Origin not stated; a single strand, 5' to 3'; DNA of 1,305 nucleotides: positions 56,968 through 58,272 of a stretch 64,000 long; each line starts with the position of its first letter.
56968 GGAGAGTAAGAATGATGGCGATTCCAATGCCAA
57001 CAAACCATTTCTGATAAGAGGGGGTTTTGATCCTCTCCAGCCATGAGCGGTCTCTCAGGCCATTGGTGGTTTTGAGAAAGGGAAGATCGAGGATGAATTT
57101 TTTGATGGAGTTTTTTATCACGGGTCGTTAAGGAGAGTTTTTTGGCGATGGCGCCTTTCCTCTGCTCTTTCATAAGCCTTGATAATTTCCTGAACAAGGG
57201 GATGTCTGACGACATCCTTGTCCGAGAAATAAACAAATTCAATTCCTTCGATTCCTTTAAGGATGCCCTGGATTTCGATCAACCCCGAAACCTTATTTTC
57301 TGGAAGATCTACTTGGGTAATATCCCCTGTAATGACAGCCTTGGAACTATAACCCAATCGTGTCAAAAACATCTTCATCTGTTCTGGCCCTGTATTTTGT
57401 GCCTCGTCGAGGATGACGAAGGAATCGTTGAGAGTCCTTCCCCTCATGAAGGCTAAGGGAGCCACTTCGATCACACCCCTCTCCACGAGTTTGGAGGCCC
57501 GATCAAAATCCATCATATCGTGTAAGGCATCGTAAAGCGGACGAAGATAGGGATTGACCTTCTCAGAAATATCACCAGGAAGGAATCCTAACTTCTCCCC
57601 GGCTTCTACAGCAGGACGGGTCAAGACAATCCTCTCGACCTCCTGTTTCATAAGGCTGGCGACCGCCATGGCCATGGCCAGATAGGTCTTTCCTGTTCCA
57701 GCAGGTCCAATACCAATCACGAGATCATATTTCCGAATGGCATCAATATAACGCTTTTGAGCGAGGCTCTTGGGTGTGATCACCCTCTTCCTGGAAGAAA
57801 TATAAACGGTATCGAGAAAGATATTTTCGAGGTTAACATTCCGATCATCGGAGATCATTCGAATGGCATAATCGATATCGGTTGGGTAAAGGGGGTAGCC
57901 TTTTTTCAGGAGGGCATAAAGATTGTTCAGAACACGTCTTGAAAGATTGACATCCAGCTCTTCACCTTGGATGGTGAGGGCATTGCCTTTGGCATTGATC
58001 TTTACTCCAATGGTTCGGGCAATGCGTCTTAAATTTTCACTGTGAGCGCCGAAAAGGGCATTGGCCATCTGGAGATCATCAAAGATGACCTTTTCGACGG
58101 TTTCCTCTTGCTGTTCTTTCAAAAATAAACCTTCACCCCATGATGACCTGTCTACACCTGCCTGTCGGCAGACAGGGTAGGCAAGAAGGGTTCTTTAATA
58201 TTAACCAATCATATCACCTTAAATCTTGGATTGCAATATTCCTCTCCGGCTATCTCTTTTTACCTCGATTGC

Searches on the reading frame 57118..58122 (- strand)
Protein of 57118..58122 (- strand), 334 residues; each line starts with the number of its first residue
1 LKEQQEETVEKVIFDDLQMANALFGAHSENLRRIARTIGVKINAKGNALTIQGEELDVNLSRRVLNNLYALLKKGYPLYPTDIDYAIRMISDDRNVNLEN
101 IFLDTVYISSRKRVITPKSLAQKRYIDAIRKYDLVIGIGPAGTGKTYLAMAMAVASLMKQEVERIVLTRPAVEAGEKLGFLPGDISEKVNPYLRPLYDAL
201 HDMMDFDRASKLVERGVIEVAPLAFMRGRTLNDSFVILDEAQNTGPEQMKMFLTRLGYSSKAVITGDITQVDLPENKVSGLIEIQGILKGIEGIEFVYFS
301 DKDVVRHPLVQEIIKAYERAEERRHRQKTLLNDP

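Call 58: find_encoding_contigs(protein=window:57118-58122:-, flank=10000, max_places=4)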
Protein window:57118-58122:- (334 aa): 24 contigs read that carry it; 4 places shown.
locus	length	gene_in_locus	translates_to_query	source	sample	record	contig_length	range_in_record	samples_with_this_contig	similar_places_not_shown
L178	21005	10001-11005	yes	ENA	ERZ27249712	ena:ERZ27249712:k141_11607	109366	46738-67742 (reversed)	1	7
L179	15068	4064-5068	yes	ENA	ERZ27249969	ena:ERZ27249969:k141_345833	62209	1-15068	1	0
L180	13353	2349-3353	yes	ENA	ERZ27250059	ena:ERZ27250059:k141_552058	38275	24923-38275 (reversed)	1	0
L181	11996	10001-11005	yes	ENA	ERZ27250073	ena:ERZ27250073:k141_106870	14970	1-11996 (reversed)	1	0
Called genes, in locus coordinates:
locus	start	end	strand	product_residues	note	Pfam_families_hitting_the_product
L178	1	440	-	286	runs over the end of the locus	-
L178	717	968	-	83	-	-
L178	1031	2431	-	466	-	-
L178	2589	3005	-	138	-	PF01475:FUR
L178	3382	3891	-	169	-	-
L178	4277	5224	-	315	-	PF04055:Radical_SAM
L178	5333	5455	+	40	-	-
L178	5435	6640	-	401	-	PF01676:Metalloenzyme, PF10143:PhosphMutase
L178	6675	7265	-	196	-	PF00881:Nitroreductase, PF14512:TM1586_NiRdase (weak)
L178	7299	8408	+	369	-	PF03576:Peptidase_S58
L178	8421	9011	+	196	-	PF00881:Nitroreductase, PF14512:TM1586_NiRdase (weak)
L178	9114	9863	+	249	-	PF02146:SIR2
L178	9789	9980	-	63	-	-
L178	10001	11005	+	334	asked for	PF01695:IstB_IS21 (faint), PF02562:PhoH, PF13245:AAA_19 (weak), PF13604:AAA_30 (weak)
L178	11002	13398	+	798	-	PF07697:7TMR-HDED, PF07698:7TM-7TMR_HD, PF01966:HD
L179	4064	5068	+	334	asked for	PF01695:IstB_IS21 (faint), PF02562:PhoH, PF13245:AAA_19 (weak), PF13604:AAA_30 (weak)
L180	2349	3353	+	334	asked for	PF01695:IstB_IS21 (faint), PF02562:PhoH, PF13245:AAA_19 (weak), PF13604:AAA_30 (weak)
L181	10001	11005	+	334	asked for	PF01695:IstB_IS21 (faint), PF02562:PhoH, PF13245:AAA_19 (weak), PF13604:AAA_30 (weak)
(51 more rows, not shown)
